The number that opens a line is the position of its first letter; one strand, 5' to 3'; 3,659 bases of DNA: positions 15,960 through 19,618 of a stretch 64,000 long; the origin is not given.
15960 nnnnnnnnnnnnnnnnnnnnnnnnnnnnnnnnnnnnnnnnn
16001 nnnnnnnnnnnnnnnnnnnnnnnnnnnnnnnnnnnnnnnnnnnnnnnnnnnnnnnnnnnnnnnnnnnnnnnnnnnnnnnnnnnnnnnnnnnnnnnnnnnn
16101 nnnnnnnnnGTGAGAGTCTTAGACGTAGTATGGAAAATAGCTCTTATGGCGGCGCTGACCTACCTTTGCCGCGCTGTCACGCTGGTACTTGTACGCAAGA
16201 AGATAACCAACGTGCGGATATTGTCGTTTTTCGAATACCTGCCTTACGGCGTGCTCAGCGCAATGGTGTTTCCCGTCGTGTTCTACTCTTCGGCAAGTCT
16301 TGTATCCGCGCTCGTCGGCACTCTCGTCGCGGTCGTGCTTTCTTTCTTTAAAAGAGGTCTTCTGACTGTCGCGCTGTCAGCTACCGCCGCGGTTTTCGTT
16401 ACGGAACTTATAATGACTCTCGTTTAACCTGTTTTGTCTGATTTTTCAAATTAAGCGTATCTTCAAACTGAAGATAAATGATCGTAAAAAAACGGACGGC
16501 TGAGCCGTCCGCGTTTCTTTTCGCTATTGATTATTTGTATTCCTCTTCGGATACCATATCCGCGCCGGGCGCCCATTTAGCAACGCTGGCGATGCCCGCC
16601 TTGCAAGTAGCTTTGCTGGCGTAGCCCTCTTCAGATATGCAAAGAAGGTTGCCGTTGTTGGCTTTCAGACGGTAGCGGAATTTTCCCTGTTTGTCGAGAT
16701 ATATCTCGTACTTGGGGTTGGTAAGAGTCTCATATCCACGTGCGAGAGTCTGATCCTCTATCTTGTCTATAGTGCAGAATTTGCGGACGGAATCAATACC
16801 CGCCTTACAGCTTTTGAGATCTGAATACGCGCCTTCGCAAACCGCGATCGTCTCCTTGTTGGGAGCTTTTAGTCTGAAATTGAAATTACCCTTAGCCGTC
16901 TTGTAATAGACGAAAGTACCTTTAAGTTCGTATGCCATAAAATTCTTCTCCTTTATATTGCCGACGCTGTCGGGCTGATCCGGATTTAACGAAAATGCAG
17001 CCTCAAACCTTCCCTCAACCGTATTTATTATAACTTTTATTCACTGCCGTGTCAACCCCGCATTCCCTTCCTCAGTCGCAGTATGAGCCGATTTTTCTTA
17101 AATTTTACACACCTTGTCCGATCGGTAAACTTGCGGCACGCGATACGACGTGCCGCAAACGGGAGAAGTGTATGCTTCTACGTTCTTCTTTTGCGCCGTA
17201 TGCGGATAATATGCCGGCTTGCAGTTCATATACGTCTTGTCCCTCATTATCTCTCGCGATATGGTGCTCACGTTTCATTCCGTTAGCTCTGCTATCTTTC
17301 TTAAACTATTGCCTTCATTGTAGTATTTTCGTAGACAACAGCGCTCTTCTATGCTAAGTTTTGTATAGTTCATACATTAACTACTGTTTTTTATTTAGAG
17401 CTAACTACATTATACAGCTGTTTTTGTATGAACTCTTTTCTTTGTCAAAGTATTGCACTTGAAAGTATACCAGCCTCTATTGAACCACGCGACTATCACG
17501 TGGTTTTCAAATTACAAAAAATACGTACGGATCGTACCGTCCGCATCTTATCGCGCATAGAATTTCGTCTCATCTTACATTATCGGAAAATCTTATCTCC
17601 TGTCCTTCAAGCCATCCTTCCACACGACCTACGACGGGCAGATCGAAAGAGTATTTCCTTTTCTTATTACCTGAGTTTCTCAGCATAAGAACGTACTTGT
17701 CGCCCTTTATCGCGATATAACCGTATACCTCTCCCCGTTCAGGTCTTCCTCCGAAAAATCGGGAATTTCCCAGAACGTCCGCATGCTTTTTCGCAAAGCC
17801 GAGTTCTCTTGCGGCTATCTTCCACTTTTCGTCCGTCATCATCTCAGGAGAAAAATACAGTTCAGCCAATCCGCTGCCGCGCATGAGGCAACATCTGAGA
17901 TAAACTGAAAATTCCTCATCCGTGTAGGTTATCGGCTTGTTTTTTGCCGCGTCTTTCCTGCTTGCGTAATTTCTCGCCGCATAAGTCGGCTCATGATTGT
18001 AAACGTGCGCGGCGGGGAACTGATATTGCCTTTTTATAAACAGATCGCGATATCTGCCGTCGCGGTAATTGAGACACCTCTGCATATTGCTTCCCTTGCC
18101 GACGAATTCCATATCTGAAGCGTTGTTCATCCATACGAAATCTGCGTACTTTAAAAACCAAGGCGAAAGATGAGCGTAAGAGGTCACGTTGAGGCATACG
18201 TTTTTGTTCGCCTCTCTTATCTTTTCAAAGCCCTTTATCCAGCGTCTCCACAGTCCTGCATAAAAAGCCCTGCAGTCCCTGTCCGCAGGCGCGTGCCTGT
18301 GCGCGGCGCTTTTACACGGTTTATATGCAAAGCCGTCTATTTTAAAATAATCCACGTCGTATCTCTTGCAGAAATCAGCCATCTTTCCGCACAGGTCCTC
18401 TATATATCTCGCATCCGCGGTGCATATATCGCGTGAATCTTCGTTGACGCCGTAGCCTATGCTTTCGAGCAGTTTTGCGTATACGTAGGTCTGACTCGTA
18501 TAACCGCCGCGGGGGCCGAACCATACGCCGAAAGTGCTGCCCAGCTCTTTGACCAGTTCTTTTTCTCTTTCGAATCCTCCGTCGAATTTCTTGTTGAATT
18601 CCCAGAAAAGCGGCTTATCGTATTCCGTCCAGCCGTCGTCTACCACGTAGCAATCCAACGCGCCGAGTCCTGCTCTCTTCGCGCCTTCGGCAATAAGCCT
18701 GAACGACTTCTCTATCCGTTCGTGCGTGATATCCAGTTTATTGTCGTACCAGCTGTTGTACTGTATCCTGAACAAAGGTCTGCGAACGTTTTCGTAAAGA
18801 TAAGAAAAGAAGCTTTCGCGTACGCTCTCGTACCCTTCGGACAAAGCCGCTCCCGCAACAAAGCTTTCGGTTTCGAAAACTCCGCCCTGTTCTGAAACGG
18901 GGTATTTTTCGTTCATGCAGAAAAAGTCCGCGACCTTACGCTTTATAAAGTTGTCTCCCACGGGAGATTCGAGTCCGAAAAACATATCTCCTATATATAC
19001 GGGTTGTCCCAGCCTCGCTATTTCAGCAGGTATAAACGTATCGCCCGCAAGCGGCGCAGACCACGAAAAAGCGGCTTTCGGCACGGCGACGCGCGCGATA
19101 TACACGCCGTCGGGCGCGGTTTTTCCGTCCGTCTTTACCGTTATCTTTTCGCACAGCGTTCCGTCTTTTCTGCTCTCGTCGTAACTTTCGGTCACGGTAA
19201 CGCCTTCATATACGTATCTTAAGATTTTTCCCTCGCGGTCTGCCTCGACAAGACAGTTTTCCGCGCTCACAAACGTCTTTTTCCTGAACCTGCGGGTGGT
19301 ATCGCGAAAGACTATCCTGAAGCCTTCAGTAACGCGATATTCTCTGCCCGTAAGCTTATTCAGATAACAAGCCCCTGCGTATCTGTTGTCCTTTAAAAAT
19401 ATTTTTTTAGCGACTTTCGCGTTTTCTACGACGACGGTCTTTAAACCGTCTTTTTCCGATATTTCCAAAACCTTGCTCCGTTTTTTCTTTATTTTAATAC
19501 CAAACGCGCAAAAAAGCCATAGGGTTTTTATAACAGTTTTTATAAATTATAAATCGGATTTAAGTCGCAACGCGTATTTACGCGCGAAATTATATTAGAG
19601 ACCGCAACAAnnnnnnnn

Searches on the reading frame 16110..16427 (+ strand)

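Call 53: search_protein_families(library=pfam, proteins=[window:16110-16427:+], max_evalue=0.0001)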
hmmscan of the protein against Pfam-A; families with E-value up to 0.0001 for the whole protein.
window:16110-16427:+ (105 aa): 1 family
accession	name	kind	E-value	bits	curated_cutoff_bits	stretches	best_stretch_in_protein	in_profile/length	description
PF05437.17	AzlD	-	4.4e-13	49.6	23.7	1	7-97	2-97/99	Branched-chain amino acid transport protein (AzlD)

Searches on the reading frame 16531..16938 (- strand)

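Call 53: search_protein_families(library=pfam, proteins=[window:16531-16938:-], max_evalue=0.0001)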
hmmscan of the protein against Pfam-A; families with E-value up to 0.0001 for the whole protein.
window:16531-16938:- (135 aa): 1 family
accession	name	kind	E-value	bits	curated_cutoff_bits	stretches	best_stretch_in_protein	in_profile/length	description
PF07411.17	DUF1508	-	2.6e-28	98.1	22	2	82-128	1-46/48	Domain of unknown function (DUF1508)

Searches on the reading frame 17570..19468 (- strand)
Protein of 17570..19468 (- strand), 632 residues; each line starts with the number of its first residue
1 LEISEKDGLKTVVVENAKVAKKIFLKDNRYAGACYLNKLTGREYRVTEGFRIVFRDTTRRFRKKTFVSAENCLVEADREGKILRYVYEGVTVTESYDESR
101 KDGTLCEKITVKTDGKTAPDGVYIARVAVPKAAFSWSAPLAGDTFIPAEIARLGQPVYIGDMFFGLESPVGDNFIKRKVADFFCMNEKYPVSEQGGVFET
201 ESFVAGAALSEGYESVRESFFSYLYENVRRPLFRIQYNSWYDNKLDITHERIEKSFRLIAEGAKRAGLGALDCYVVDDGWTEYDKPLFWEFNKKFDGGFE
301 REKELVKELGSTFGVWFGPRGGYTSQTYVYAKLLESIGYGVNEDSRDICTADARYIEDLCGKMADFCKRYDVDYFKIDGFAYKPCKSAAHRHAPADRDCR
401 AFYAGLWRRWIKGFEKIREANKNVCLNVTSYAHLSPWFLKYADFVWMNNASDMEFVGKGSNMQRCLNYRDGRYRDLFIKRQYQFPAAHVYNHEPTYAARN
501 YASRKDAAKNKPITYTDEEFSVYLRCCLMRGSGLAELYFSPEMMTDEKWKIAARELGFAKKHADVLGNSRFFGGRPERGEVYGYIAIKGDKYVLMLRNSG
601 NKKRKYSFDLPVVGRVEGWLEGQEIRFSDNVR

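Call 4: search_protein_families(library=pfam, proteins=[window:17570-19468:-])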
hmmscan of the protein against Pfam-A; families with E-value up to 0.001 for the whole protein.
window:17570-19468:- (632 aa): 1 family
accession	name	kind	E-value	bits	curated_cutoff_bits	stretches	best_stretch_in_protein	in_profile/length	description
PF02065.24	Melibiase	-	0.00084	18.9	27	0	216-320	27-127/347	Melibiase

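Call 21: search_protein_families(library=ncbifam, proteins=[window:17570-19468:-], max_evalue=0.001)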
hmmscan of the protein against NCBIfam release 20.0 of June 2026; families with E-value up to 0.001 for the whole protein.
window:17570-19468:- (632 aa): 0 families
